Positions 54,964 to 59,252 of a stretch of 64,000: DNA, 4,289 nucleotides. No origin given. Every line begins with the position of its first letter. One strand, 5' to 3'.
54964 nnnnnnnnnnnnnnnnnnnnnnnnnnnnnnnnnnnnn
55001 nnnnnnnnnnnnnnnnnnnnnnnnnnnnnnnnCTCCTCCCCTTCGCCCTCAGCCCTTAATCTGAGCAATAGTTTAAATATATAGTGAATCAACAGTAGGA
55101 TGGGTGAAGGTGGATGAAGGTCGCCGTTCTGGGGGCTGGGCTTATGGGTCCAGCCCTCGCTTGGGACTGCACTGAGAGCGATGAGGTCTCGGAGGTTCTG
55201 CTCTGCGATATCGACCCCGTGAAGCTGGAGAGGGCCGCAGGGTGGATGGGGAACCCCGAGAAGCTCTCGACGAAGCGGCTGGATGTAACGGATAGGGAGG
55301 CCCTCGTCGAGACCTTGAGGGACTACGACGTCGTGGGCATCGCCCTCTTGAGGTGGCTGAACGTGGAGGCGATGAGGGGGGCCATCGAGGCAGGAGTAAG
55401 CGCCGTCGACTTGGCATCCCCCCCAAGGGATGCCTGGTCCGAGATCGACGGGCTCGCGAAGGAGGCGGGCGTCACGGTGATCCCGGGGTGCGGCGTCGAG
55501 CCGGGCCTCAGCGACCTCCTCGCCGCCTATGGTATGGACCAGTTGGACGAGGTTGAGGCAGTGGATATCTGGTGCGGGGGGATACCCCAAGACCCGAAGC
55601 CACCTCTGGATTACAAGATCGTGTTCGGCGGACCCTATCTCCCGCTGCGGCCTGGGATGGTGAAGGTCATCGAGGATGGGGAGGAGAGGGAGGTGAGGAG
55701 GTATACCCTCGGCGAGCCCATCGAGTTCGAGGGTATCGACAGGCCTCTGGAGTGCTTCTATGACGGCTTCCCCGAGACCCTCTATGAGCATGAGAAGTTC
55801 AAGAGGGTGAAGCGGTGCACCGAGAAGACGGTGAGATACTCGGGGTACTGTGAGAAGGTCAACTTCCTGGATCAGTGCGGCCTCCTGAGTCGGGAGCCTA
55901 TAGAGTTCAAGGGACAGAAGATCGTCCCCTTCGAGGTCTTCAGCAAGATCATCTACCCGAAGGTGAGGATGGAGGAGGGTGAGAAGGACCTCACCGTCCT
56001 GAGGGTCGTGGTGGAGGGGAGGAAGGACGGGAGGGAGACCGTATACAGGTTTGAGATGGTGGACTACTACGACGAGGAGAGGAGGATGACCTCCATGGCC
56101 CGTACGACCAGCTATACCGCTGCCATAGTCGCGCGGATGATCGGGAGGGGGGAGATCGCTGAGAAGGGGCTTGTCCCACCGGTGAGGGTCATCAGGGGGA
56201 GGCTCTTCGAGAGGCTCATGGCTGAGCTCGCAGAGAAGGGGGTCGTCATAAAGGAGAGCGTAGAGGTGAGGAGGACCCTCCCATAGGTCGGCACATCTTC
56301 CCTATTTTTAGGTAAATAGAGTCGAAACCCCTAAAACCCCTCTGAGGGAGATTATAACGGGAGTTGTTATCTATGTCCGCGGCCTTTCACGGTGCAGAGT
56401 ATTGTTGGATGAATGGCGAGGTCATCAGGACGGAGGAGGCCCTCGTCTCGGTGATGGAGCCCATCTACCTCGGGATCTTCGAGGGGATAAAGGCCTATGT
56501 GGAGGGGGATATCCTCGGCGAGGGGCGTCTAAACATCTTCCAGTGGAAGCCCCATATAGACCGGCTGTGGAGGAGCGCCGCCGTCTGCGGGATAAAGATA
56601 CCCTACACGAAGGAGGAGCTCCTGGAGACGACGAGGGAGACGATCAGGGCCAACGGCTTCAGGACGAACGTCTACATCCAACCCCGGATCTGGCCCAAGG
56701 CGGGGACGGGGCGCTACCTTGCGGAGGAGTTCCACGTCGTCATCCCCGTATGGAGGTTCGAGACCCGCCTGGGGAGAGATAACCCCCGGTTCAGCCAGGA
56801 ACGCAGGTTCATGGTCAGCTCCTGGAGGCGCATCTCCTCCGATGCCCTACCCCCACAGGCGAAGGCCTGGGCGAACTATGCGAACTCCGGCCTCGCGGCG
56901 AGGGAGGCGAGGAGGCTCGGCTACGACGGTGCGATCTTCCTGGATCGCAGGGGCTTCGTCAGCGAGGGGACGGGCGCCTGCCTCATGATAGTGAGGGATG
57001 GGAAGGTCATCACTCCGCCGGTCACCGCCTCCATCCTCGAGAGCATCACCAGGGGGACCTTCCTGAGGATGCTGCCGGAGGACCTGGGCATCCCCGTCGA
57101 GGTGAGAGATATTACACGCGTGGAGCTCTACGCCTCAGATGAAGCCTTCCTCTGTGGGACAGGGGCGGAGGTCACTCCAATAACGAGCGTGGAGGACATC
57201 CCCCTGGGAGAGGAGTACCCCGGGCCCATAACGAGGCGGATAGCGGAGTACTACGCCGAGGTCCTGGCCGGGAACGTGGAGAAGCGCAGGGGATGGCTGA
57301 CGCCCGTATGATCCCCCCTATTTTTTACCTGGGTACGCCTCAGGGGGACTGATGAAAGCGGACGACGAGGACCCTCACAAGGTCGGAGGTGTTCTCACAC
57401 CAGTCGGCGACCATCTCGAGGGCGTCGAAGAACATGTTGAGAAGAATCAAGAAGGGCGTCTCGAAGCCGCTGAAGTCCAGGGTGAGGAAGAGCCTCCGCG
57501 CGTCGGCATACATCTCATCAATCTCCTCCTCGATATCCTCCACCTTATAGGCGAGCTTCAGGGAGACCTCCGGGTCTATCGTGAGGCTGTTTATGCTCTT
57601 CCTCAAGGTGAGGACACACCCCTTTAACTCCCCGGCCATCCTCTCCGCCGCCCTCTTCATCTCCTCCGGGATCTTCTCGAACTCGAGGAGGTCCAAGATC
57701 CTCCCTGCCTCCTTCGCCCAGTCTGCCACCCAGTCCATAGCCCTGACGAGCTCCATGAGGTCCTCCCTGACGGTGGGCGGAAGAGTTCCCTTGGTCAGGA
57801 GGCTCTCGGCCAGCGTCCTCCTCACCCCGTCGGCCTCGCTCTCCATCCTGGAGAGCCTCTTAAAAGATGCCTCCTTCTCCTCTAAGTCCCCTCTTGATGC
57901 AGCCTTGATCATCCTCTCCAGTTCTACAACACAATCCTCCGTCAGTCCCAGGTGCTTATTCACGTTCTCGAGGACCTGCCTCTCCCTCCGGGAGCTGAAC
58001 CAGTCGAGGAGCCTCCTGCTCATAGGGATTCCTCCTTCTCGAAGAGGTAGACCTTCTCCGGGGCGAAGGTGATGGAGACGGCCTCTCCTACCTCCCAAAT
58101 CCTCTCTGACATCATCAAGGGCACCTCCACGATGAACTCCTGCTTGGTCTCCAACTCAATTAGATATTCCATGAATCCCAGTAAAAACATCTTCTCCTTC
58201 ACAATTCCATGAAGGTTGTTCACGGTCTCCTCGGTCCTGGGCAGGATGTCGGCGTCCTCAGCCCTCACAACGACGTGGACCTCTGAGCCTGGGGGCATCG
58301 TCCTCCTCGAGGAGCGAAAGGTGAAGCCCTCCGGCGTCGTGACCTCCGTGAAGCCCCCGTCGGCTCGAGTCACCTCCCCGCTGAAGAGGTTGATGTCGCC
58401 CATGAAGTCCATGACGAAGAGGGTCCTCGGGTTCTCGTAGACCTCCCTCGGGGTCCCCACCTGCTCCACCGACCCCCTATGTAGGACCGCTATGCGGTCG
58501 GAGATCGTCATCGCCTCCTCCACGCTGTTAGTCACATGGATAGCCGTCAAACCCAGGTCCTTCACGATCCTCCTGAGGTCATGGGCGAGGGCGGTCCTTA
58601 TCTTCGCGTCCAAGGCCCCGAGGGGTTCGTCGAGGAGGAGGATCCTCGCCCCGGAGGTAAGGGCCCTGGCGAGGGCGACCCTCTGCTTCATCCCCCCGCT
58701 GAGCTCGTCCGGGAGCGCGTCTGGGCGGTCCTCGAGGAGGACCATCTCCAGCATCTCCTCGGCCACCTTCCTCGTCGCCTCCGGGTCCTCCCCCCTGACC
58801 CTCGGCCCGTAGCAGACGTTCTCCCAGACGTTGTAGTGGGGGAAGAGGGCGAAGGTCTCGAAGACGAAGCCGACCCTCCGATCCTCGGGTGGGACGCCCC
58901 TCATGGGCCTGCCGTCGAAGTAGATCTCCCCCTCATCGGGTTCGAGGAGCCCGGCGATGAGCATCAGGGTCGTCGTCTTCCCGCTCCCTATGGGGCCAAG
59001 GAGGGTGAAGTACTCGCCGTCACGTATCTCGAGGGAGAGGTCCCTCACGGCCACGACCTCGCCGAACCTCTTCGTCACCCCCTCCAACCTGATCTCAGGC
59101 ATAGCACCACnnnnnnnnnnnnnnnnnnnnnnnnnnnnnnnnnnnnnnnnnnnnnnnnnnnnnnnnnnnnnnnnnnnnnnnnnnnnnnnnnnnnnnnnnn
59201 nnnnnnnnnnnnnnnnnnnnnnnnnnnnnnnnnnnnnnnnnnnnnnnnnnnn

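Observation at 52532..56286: Two paralogous saccharopine-dehydrogenase-family oxidoreductases flank Zn-ribbon and Cys-rich membrane proteins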

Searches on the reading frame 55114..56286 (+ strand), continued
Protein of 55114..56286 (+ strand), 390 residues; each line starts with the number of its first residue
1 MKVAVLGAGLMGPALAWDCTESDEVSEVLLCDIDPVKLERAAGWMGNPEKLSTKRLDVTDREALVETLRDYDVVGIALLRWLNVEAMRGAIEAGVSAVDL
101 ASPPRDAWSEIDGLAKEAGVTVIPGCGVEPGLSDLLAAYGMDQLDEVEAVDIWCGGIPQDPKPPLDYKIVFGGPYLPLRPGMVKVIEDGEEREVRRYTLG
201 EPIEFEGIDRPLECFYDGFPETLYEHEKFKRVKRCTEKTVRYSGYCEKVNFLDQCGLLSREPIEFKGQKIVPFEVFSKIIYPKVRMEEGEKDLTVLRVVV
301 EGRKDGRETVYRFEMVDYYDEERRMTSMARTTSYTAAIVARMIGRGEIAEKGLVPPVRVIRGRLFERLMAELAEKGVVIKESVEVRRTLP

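Call 81: fold_search(model_id=the predicted structure, library=pdb)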
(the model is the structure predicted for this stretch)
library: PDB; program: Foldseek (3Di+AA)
matches with E <= 10: 1669; with E <= 0.001: 527
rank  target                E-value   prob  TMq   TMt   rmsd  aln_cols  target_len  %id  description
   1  3abi_A                5.7e-33  1.00  0.80  0.89   2.8       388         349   29  Crystal Structure of L-Lysine Dehydrogenase from Hyperthermophilic Archaeon Pyrococcus horikoshii (released 2009-12-29)
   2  3abi_B                4.8e-31  1.00  0.78  0.87   3.3       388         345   29  Crystal Structure of L-Lysine Dehydrogenase from Hyperthermophilic Archaeon Pyrococcus horikoshii (released 2009-12-29)
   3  8h52                  1.4e-28  1.00  0.83  0.82   3.4       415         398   18  Crystal structure of Helicobacter pylori carboxyspermidine dehydrogenase in complex with NADP (released 2022-11-09)
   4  4ina_B                3.2e-28  1.00  0.81  0.80   3.7       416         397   21  Crystal Structure of the Q7MSS8_WOLSU protein from Wolinella succinogenes. Northeast Structural Genomics Consortium Ta (released 2013-01-16)
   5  5l78_B                3.6e-28  1.00  0.82  0.74   4.4       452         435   19  Crystal structure of human aminoadipate semialdehyde synthase, saccharopine dehydrogenase domain (in NAD+ bound form) (released 2017-05-10)
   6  5l78_A                4.9e-28  1.00  0.84  0.75   4.2       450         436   19  Crystal structure of human aminoadipate semialdehyde synthase, saccharopine dehydrogenase domain (in NAD+ bound form) (released 2017-05-10)
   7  8h4z_B                5.5e-28  1.00  0.83  0.84   3.0       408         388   19  Crystal structure of carboxyspermidine dehydrogenase from Helicobacter pylori in space group P21212 (released 2022-11-09)
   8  8deb_B                5.9e-28  1.00  0.79  0.81   4.3       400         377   22  Bacteroides fragilis carboxyspermidine dehydrogenase (released 2023-08-02)
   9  8deb_A                1.2e-27  1.00  0.82  0.81   3.6       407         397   21  Bacteroides fragilis carboxyspermidine dehydrogenase (released 2023-08-02)
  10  4ina_A                2.1e-27  1.00  0.80  0.79   3.8       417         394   20  Crystal Structure of the Q7MSS8_WOLSU protein from Wolinella succinogenes. Northeast Structural Genomics Consortium Ta (released 2013-01-16)
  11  2axq                  2.3e-27  1.00  0.78  0.69   5.7       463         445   22  Apo histidine-tagged saccharopine dehydrogenase (L-Glu forming) from Saccharomyces cerevisiae (released 2006-08-15)
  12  8h4z_A                4.5e-27  1.00  0.83  0.82   3.0       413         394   19  Crystal structure of carboxyspermidine dehydrogenase from Helicobacter pylori in space group P21212 (released 2022-11-09)
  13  8h4z_C                4.5e-27  1.00  0.82  0.83   3.1       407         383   19  Crystal structure of carboxyspermidine dehydrogenase from Helicobacter pylori in space group P21212 (released 2022-11-09)
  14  5l76                  4.5e-27  1.00  0.84  0.75   4.2       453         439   18  Crystal structure of human aminoadipate semialdehyde synthase, saccharopine dehydrogenase domain (in apo form) (released 2017-05-10)
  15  8h4z_D                1.0e-26  1.00  0.83  0.83   3.0       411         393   19  Crystal structure of carboxyspermidine dehydrogenase from Helicobacter pylori in space group P21212 (released 2022-11-09)
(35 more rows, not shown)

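Call 89: search_protein_families(library=pfam, proteins=[L041:1154-2161:-, L041:5465-6235:+, L041:6572-7831:+, L041:7844-9076:-, L013:4424-5305:+, L061:4999-6822:-], max_evalue=0.0001)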
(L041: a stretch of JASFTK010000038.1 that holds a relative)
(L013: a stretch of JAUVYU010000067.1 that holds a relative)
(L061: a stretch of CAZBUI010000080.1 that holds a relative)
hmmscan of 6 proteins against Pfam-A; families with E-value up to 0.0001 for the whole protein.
L041:1154-2161:- (335 aa): 2 families
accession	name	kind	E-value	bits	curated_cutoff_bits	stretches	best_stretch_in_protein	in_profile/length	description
PF05598.16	DUF772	-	4.7e-10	39.8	23.1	1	33-98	1-67/74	Transposase domain (DUF772)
PF01609.27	DDE_Tnp_1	-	1.3e-08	35.3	23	1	128-311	7-197/200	Transposase DDE domain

L041:5465-6235:+ (256 aa): 4 families
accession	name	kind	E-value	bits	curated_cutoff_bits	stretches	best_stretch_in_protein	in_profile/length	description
PF13561.12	adh_short_C2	-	7.4e-68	229.1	27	1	13-251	1-234/236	Enoyl-(Acyl carrier protein) reductase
PF00106.31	adh_short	-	3.8e-60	203.2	26.6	1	8-202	2-194/195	short chain dehydrogenase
PF08659.16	KR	-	1.5e-14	54.8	22.6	1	10-147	4-140/180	KR domain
PF01370.27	Epimerase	-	6.6e-07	29.4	20.9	1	10-176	2-161/240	NAD dependent epimerase/dehydratase family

L041:6572-7831:+ (419 aa): 3 families
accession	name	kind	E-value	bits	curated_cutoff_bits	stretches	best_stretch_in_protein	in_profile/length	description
PF07690.21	MFS_1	-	9.2e-26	91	33.4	1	41-370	12-341/347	Major Facilitator Superfamily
PF00083.30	Sugar_tr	-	3.6e-08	33.2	22.3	1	59-213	45-194/452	Sugar (and other) transporter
PF12832.13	MFS_1_like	-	1.7e-07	31.1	25.2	1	49-118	23-96/373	MFS_1 like family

L041:7844-9076:- (410 aa): 3 families
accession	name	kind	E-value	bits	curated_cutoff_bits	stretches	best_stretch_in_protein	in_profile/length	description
PF03453.22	MoeA_N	-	5.7e-48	163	30.8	1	20-180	5-159/160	MoeA N-terminal region (domain I and II)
PF00994.29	MoCF_biosynth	-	4.2e-27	95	26.6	1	205-329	5-143/144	Probable molybdopterin binding domain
PF03454.20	MoeA_C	-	1.9e-15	57.2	22.1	1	343-409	1-72/72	MoeA C-terminal region (domain IV)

L013:4424-5305:+ (293 aa): 0 families

L061:4999-6822:- (607 aa): 2 families
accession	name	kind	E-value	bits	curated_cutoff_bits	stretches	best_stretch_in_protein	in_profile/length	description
PF00664.28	ABC_membrane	-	4.1e-37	128.8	28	1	38-318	11-274/274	ABC transporter transmembrane region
PF00005.33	ABC_tran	-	4.6e-31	108.7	25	1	379-528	1-137/137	ABC transporter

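Call 91: search_dna_similar(query=window:55114-56286:+, collection=plasmids, mode=protein, max_rows=15)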
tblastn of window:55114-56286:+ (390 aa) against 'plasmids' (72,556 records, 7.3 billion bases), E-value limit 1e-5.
Records with a match: 174; places in all: 178; records where one place covers at least 80% of the query: 150.
Best place of each record, by identity: <60% 174.
By first word of the organism name: Sinorhizobium 62; Rhizobium 41; Streptomyces 15; Paracoccus 5; Pseudochrobactrum 4; Azospirillum 4; Rhodococcus 4; Haladaptatus 3; Nitratireductor 3; Natribaculum 2; and 27 more.
By predicted mobility (MOB-suite, as given by PLSDB): non-mobilizable 87; mobilizable 61; conjugative 26.
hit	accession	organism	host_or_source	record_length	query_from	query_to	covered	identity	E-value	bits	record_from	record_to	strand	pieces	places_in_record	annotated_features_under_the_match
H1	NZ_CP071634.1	Rhizobium sp. NZLR1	lentil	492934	1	384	98%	31.7%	2e-29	127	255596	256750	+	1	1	saccharopine dehydrogenase C-terminal domain-containing protein | Lrp/AsnC family transcriptional regulator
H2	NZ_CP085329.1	Haladaptatus salinisoli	cell culture,saline soil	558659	1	387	99%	29.9%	1e-15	86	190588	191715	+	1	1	saccharopine dehydrogenase NADP-binding domain-containing protein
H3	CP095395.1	Natribaculum longum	cell culture,saline soil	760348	1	381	98%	30.1%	1e-22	107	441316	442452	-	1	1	none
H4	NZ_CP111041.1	Haladaptatus caseinilyticus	cell culture,sediment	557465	1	381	98%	29.7%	4e-23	108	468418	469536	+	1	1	saccharopine dehydrogenase NADP-binding domain-containing protein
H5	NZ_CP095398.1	Natribaculum luteum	cell culture,brine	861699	1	381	98%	29.5%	5e-21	102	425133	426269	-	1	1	saccharopine dehydrogenase NADP-binding domain-containing protein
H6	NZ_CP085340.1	Haladaptatus halobius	cell culture,saline soil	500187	1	365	93%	29.7%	2e-16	112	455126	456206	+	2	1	saccharopine dehydrogenase C-terminal domain-containing protein | saccharopine dehydrogenase NADP-binding domain-containing protein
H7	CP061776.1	Ochrobactrum sp. MT180101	Water,Breeding wastewater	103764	2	354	91%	27.5%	7e-14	81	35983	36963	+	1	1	saccharopine dehydrogenase NADP-binding domain-containing protein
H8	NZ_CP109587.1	Streptomyces sp. NBC_01362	-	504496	1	372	95%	25.9%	3e-9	66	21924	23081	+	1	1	saccharopine dehydrogenase NADP-binding domain-containing protein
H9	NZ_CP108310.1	Streptomyces sp. NBC_00012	-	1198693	1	365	94%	25.4%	1e-8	65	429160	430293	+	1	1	record has no annotation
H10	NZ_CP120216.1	Agrobacterium leguminum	-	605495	1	354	91%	26.1%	2e-14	83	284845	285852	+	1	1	saccharopine dehydrogenase family protein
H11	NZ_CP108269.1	Streptomyces sp. NBC_00046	-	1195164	1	360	92%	25.5%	6e-9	66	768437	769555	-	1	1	record has no annotation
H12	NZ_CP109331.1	Streptomyces sp. NBC_01590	-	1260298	1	360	92%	25.5%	6e-9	66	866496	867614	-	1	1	record has no annotation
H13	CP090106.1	Sinorhizobium meliloti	Medicago,Cell culture,Plant nodule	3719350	3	354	90%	25.9%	2e-9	67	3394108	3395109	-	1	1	saccharopine dehydrogenase family protein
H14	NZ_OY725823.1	Parabacteroides distasonis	-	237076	2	385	98%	23.6%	7e-12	75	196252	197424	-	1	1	saccharopine dehydrogenase family protein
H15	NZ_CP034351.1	Streptomyces sp. W1SF4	-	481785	1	329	84%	27.5%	1e-9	67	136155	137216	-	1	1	saccharopine dehydrogenase C-terminal domain-containing protein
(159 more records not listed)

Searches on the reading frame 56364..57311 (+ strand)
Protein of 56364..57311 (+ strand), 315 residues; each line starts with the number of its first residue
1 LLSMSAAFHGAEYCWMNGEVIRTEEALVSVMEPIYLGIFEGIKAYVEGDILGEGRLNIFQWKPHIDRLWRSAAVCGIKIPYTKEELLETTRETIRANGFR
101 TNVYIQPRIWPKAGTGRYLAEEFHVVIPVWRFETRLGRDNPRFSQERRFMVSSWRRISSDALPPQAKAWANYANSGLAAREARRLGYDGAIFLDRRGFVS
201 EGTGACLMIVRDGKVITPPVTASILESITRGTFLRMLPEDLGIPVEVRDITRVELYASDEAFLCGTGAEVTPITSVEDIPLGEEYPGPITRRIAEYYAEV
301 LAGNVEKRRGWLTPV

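Call 3: search_protein_families(library=pfam, proteins=[window:56364-57311:+], max_evalue=0.01)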
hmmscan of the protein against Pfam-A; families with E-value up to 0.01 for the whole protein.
window:56364-57311:+ (315 aa): 1 family
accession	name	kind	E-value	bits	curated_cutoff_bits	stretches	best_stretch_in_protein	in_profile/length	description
PF01063.24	Aminotran_4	-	7.1e-44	150.7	28.5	1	37-276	1-223/223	Amino-transferase class IV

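Call 5: search_protein_families(library=ncbifam, proteins=[window:56364-57311:+], max_evalue=0.001)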
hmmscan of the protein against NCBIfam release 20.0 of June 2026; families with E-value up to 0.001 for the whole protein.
window:56364-57311:+ (315 aa): 19 families
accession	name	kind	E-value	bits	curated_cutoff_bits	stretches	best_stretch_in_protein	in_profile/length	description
NF005146.0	PRK06606.1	equivalog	2.4e-81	273.1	279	1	9-315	4-306/307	branched-chain amino acid transaminase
TIGR01122.1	ilvE_I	equivalog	1.6e-79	267.2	245.55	1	15-315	1-298/298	branched-chain-amino-acid transaminase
NF006185.0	PRK08320.1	subfamily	1.7e-51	175.1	363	1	13-301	4-283/292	branched-chain amino acid aminotransferase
NF005726.0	PRK07544.1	equivalog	1.2e-43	149.3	396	1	13-301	12-288/295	branched-chain amino acid aminotransferase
NF009126.0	PRK12479.1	equivalog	6.8e-43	146.9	518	1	10-299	2-282/299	branched-chain-amino-acid transaminase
NF005209.0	PRK06680.1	subfamily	8.2e-33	113.5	320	2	177-301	158-281/286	D-amino-acid transaminase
NF009896.0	PRK13356.1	equivalog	6.5e-31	107.5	262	1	63-301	53-283/287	branched-chain amino acid aminotransferase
TIGR01121.1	D_amino_aminoT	equivalog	2e-29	102.6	277.45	2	177-299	153-273/276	D-amino-acid transaminase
NF009897.0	PRK13357.1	equivalog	1.8e-28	99.4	307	1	165-315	196-357/358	branched-chain amino acid aminotransferase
TIGR01123.1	ilvE_II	equivalog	6.1e-26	91.1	250.05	1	38-314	27-312/313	branched-chain-amino-acid transaminase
NF005800.0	PRK07650.1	equivalog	1.8e-19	70.1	308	1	14-300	3-275/290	aminodeoxychorismate lyase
NF009066.0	PRK12400.1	equivalog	1e-16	61.2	538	1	57-301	46-282/290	D-amino-acid transaminase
NF005888.0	PRK07849.1-3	equivalog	6.7e-16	58.1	273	1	172-280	165-273/298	aminodeoxychorismate lyase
NF004761.0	PRK06092.1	equivalog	3.1e-11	43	260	1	178-279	150-250/268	aminodeoxychorismate lyase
NF006734.0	PRK09266.1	subfamily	4.3e-11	42.5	202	1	179-284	150-251/270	hypothetical protein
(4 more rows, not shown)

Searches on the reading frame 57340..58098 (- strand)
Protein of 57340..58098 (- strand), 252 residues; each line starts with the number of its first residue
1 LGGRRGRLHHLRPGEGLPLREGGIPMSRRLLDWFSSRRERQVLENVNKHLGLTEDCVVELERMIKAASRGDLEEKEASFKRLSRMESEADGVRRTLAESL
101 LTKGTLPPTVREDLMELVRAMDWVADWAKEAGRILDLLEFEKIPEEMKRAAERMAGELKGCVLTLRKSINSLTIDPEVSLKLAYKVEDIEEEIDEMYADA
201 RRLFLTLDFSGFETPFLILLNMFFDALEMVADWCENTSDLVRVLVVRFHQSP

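Call 5: search_protein_families(library=ncbifam, proteins=[window:57340-58098:-], max_evalue=0.001)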
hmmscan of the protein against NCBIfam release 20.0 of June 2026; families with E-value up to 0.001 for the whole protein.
window:57340-58098:- (252 aa): 1 family
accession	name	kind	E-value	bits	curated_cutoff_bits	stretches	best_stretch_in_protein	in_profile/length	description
TIGR00153.1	TIGR00153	hypoth_equivalog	1.6e-23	83.6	104.3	1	35-247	12-215/217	TIGR00153 family protein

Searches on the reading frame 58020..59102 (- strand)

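Call 5: search_protein_families(library=ncbifam, proteins=[window:58020-59102:-], max_evalue=0.001)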
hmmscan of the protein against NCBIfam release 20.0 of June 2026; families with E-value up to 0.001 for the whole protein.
window:58020-59102:- (360 aa): 186 families (the best 25 are shown)
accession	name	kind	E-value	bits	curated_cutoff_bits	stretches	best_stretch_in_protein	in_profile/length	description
NF006987.0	PRK09452.1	equivalog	2.7e-89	299.5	482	1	4-325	18-341/378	spermidine/putrescine ABC transporter ATP-binding protein PotA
TIGR03265.1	PhnT2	equivalog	1.2e-87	294.4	457.7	1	3-354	4-352/353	putative 2-aminoethylphosphonate ABC transporter ATP-binding protein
NF043075.1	MMSYN1_0197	equivalog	1e-85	287.7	550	1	4-355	3-340/341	spermidine/putrescine ABC transporter ATP-binding protein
TIGR01187.1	potA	subfamily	8e-84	281.5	355.6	1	34-351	1-322/325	polyamine ABC transporter ATP-binding protein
TIGR00968.1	3a0106s01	subfamily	1.3e-76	257.2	342.75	1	4-238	1-235/237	sulfate ABC transporter ATP-binding protein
NF040840.2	tungstate_WtpC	equivalog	1.8e-76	257.7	440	1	4-318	2-312/347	tungstate ABC transporter ATP-binding protein WtpC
NF040933.2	ABC_arch_GlcV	equivalog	4.7e-73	246.1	450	1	3-354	2-357/357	glucose ABC transporter ATP-binding protein GlcV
NF008105.0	PRK10851.1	equivalog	5.6e-72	242.4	502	1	4-246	3-249/362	sulfate/thiosulfate ABC transporter ATP-binding protein CysA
NF008653.0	PRK11650.1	subfamily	8.8e-72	242.1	432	1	1-358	1-351/357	sn-glycerol-3-phosphate ABC transporter ATP-binding protein UgpC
TIGR03258.1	PhnT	equivalog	1.2e-66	225.1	499.15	1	4-355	9-358/359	2-aminoethylphosphonate ABC transport system ATP-binding subunit PhnT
NF008513.0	PRK11432.1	equivalog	1.7e-66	224.5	496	1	5-326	8-321/351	ferric ABC transporter ATP-binding protein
NF008233.0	PRK11000.1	equivalog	1.2e-64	218.4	568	1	1-357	1-356/369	maltose/maltodextrin ABC transporter ATP-binding protein MalK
TIGR01186.1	proV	subfamily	8e-63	212.7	326.6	1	12-240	2-236/363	betaine/proline/choline family ABC transporter ATP-binding protein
NF008621.0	PRK11607.1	equivalog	1.7e-62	211.4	613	1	4-247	20-263/377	putrescine ABC transporter ATP-binding subunit PotG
TIGR03415.1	ABC_choXWV_ATP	equivalog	1.6e-51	175.5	483.75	1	9-239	30-270/382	choline ABC transporter ATP-binding protein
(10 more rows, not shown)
